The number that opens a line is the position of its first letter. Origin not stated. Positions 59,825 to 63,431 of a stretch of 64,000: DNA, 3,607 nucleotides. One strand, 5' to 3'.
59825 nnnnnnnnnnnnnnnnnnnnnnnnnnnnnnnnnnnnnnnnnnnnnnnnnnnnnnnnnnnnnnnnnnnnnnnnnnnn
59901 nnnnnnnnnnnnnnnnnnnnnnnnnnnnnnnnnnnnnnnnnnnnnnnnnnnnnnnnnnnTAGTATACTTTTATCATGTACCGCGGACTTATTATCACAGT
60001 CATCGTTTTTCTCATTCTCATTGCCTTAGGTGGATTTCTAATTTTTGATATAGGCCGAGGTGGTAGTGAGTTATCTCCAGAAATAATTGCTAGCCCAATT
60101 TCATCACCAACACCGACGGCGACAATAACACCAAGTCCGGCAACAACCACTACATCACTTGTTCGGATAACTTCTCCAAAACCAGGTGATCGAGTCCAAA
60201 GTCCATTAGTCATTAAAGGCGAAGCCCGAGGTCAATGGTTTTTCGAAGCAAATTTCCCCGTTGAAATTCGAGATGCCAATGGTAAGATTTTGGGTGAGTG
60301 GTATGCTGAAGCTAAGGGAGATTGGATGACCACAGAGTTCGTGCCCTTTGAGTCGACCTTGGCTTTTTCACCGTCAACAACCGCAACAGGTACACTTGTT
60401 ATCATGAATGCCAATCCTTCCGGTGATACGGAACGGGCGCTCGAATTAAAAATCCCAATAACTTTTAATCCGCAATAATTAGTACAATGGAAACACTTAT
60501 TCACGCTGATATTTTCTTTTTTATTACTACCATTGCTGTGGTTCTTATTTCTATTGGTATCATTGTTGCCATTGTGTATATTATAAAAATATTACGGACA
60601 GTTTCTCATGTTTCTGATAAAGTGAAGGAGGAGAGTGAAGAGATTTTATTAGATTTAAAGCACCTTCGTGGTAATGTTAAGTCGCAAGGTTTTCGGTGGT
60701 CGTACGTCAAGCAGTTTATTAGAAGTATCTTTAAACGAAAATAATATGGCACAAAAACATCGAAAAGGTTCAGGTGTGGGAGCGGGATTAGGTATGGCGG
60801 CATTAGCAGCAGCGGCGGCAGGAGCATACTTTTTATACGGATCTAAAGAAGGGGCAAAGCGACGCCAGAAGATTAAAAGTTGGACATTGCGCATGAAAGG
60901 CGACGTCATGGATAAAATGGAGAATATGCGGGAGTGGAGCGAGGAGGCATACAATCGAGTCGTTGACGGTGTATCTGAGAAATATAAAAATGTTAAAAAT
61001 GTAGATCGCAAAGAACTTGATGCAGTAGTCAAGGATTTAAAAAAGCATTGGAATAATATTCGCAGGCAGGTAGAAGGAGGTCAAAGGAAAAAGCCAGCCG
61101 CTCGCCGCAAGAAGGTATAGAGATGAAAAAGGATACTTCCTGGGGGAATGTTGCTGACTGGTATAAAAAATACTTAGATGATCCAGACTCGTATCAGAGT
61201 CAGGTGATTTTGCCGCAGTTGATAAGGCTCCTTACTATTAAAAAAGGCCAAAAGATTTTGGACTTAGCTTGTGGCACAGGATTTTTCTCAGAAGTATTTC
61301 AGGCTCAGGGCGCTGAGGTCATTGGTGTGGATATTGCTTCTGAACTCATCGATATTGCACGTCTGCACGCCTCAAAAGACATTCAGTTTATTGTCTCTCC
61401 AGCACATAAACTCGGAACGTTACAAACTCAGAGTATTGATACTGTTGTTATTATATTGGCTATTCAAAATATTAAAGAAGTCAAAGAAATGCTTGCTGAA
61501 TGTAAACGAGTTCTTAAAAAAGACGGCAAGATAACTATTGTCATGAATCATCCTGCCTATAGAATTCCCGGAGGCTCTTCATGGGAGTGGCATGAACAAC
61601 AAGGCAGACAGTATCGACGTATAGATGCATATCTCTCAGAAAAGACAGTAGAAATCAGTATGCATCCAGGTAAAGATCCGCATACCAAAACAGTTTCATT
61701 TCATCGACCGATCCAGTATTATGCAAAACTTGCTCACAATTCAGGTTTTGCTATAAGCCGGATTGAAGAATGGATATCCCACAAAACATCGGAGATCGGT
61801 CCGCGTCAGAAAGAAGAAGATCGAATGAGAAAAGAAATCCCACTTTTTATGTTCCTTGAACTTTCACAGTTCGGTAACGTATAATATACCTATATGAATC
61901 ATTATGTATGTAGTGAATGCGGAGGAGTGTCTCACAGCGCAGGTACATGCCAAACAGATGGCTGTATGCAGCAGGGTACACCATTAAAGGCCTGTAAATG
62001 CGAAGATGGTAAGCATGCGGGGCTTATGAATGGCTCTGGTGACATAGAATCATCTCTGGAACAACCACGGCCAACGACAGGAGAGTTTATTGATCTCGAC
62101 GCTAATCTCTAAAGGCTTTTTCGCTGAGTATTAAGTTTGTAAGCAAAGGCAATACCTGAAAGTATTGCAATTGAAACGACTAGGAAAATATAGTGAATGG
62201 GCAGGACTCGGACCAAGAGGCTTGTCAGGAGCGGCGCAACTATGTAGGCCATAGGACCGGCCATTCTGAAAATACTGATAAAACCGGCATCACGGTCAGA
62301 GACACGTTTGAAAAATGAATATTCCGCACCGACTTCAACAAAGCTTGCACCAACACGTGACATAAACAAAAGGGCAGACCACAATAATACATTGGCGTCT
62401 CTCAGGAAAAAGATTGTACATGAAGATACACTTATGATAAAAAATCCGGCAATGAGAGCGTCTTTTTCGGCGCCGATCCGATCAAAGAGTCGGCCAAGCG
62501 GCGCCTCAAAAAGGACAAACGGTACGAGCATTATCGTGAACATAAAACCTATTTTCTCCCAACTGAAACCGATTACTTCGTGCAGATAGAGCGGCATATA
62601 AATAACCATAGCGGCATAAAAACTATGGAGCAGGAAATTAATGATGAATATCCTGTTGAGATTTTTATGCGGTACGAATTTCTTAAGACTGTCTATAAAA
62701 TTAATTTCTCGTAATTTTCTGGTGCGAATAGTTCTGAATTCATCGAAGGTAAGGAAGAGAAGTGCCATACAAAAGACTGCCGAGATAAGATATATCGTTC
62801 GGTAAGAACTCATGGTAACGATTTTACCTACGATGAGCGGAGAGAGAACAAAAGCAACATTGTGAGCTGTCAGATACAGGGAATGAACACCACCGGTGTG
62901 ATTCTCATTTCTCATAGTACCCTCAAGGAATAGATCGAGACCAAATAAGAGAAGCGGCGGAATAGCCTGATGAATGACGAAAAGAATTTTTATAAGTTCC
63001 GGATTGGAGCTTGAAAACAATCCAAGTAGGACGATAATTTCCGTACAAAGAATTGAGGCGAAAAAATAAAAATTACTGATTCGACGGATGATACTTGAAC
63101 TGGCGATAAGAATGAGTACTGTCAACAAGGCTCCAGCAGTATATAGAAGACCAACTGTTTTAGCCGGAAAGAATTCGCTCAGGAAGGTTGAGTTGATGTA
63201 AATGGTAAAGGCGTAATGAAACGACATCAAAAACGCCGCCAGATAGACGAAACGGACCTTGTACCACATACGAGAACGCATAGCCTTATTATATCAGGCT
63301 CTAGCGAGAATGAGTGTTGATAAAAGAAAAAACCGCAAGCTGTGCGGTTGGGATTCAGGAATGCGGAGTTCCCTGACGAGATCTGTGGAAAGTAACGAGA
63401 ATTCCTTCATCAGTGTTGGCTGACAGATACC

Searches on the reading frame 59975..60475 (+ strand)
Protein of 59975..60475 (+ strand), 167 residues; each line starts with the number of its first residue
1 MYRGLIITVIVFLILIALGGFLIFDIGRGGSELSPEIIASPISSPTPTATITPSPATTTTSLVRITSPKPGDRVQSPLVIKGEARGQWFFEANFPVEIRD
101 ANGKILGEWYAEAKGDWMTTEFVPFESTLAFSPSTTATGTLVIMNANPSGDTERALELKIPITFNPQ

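Call 104: search_protein_families(library=pfam, proteins=[window:59975-60475:+], max_evalue=0.00001)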
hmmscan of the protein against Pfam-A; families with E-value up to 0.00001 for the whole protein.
window:59975-60475:+ (167 aa): 1 family
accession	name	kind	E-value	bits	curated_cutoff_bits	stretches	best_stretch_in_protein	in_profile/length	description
PF10648.15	Gmad2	-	4.6e-17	62.5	25.7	1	63-150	2-84/86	Immunoglobulin-like domain of bacterial spore germination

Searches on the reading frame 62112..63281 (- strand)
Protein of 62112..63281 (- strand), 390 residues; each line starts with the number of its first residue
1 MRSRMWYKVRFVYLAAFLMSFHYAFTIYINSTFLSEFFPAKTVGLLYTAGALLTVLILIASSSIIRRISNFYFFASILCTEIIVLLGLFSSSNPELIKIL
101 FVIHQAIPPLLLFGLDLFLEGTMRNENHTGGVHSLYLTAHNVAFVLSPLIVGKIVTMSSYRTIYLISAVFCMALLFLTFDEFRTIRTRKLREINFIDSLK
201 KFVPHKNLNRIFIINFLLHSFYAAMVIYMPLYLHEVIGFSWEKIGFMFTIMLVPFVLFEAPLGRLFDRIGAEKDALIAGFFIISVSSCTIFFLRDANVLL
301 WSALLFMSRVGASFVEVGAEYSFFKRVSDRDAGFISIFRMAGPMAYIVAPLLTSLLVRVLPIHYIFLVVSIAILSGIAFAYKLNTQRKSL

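Call 104: search_protein_families(library=pfam, proteins=[window:62112-63281:-], max_evalue=0.00001)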
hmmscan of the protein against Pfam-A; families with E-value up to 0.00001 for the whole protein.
window:62112-63281:- (390 aa): 1 family
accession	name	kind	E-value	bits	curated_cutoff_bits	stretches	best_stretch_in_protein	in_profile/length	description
PF07690.21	MFS_1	-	1.1e-23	84.2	33.4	2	244-382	34-172/347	Major Facilitator Superfamily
